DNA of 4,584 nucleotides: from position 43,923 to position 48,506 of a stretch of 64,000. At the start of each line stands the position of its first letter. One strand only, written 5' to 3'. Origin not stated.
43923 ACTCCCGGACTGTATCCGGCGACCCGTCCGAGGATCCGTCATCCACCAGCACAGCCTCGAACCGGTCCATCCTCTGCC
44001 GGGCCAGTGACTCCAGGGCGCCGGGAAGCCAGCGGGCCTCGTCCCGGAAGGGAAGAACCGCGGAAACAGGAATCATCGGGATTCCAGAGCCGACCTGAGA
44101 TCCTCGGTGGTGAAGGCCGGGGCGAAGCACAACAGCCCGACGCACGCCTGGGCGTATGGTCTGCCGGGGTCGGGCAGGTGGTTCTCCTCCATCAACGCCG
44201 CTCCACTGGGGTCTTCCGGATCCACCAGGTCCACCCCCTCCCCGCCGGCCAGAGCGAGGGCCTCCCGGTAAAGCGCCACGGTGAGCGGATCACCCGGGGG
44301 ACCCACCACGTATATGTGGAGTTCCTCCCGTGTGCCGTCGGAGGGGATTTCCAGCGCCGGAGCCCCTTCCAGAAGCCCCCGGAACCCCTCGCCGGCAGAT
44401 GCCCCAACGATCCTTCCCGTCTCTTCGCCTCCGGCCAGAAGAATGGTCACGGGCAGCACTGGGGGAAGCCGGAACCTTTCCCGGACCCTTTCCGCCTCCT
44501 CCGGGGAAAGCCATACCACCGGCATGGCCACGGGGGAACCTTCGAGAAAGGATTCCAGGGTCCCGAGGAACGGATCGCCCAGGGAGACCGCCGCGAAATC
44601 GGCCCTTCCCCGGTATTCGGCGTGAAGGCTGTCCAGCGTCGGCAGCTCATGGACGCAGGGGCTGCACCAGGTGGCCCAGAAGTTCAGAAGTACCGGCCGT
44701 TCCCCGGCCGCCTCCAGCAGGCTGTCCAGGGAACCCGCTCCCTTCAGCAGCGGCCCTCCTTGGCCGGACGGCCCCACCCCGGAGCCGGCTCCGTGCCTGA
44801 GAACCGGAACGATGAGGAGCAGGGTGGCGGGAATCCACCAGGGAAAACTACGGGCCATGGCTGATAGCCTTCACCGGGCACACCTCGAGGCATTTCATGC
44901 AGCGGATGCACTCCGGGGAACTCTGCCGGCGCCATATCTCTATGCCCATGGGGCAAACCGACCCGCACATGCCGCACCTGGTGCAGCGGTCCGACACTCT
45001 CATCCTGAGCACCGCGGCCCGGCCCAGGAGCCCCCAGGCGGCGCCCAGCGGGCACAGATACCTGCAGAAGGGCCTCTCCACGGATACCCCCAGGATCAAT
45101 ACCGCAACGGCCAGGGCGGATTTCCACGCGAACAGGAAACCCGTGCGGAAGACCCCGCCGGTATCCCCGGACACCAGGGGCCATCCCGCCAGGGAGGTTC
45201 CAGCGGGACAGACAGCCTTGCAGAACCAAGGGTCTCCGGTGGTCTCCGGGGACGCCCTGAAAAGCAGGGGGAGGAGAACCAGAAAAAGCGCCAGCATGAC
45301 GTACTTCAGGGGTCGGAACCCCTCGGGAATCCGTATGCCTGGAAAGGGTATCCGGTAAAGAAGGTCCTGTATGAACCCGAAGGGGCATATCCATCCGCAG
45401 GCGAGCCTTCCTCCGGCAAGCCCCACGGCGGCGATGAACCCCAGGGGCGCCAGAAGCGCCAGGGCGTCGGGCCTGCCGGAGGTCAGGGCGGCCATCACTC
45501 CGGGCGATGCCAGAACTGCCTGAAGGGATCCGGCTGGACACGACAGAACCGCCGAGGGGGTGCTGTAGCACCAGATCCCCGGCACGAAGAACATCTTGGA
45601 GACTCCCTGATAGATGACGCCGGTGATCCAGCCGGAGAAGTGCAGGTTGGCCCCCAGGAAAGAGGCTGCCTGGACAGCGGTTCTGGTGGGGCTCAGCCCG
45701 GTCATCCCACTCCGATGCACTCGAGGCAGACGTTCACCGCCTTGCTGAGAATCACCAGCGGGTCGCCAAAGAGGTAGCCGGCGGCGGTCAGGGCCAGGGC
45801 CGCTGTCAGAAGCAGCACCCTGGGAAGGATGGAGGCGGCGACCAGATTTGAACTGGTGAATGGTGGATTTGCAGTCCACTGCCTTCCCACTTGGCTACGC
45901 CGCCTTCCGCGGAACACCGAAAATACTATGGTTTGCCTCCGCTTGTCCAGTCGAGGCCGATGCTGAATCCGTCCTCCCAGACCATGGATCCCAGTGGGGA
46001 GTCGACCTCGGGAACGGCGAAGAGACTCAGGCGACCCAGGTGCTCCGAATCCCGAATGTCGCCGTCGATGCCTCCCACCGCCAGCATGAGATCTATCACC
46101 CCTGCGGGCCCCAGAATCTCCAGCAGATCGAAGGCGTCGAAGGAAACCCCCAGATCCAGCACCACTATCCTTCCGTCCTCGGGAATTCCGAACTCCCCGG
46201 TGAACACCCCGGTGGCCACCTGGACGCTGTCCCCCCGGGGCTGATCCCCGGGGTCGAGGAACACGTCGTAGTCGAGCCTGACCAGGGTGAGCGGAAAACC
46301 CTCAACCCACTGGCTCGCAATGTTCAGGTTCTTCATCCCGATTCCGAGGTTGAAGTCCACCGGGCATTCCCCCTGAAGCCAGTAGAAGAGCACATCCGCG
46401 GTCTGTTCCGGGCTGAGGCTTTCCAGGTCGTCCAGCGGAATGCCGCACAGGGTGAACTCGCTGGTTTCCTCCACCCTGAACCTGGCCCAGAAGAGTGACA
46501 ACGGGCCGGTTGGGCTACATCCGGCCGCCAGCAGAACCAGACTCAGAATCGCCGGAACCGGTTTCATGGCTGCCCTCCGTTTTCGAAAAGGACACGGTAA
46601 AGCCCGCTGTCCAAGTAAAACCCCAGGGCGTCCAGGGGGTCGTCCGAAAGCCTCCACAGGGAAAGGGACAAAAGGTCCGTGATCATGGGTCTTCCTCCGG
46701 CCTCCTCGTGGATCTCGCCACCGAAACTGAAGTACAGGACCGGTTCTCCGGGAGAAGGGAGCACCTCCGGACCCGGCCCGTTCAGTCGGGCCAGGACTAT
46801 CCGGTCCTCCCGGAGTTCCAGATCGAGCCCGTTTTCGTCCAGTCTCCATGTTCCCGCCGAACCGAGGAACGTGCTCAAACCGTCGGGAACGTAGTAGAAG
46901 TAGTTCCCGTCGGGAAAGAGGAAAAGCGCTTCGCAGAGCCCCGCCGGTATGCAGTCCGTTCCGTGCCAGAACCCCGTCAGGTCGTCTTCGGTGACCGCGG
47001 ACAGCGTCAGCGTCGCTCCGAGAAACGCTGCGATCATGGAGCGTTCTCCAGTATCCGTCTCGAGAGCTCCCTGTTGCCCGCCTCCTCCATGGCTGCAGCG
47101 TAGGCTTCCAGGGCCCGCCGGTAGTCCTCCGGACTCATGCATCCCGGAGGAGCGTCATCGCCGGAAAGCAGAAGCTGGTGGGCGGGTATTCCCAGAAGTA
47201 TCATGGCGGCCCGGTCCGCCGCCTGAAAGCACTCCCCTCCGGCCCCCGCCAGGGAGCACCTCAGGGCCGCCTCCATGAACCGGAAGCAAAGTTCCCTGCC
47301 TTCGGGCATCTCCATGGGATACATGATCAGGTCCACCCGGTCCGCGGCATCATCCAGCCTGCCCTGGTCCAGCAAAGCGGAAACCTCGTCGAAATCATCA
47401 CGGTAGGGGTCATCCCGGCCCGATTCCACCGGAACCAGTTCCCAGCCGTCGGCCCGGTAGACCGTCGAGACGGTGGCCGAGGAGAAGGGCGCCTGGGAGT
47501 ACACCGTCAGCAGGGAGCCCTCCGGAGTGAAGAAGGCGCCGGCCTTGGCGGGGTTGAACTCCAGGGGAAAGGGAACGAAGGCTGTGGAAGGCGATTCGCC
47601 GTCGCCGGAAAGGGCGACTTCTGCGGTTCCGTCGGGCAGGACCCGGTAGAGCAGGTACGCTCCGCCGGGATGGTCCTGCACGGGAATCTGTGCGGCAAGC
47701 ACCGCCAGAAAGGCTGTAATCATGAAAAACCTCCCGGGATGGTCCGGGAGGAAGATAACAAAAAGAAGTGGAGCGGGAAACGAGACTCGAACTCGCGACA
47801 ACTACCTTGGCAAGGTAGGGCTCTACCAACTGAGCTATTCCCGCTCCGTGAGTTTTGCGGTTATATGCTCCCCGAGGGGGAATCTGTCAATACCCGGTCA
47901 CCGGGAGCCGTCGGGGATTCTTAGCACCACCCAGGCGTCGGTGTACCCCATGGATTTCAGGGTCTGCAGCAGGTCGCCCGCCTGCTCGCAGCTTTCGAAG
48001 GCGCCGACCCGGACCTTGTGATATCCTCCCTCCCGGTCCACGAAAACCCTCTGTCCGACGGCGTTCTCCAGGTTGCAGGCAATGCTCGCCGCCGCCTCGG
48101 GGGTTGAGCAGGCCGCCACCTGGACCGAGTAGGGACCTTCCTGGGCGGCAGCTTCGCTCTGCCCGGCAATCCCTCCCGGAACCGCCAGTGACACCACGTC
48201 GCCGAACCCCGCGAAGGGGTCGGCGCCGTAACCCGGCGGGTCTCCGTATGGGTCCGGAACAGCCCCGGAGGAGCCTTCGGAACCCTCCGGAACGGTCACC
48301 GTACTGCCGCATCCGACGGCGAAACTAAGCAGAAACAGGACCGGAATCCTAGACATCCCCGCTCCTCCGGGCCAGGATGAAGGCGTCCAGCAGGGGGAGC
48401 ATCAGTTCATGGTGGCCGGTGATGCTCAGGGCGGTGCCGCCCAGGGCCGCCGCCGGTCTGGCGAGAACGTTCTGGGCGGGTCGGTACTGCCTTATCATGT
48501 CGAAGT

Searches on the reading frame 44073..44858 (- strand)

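Call 46: search_protein_families(library=pfam, proteins=[window:44073-44858:-], max_evalue=0.001)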
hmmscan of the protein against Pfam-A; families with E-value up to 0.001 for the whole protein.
window:44073-44858:- (261 aa): 4 families
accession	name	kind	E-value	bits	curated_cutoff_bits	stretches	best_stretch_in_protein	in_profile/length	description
PF00578.27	AhpC-TSA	-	2.4e-07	31.2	26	1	49-115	22-87/124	AhpC/TSA family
PF00085.26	Thioredoxin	-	1.1e-06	29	23.5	1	52-91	17-56/103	Thioredoxin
PF08534.16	Redoxin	-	1.6e-05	25.2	26.6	1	47-104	23-80/148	Redoxin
PF13905.12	Thioredoxin_8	-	9.9e-05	23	27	1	54-95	2-45/94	Thioredoxin-like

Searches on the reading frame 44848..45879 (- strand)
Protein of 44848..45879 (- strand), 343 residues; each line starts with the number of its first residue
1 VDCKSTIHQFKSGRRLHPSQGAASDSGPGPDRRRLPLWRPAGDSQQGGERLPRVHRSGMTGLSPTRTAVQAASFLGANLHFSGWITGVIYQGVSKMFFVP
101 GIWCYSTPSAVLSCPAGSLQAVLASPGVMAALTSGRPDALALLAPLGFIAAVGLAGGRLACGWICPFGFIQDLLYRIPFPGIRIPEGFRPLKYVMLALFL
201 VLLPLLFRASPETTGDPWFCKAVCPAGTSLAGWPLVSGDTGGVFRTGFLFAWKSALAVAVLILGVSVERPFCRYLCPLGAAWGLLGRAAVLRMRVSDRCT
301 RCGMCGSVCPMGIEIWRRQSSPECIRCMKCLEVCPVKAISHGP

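Call 57: search_protein_families(library=pfam, proteins=[window:44848-45879:-], max_evalue=0.00001)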
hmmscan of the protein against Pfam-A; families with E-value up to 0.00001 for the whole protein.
window:44848-45879:- (343 aa): 5 families
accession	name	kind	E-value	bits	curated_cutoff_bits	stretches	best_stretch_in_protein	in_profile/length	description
PF12801.12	Fer4_5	-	3.2e-13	49.9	22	1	140-177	3-40/48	4Fe-4S binding domain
PF00037.32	Fer4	-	4.8e-08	32.9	21.1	0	323-340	7-24/24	4Fe-4S binding domain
PF13187.11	Fer4_9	-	4.7e-06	27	27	0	298-339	1-52/52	4Fe-4S dicluster domain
PF14697.11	Fer4_21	-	6.8e-06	26.6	35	0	272-311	14-53/59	4Fe-4S dicluster domain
PF13237.11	Fer4_10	-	7.5e-06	26.2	25.5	0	296-335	6-53/53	4Fe-4S dicluster domain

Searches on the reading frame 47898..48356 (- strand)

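Call 57: search_protein_families(library=pfam, proteins=[window:47898-48356:-], max_evalue=0.00001)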
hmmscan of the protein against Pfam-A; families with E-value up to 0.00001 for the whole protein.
window:47898-48356:- (152 aa): 1 family
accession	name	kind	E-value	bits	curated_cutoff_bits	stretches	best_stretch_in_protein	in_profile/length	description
PF05036.18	SPOR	-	2e-11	44.5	21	1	73-144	2-75/76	SPOR domain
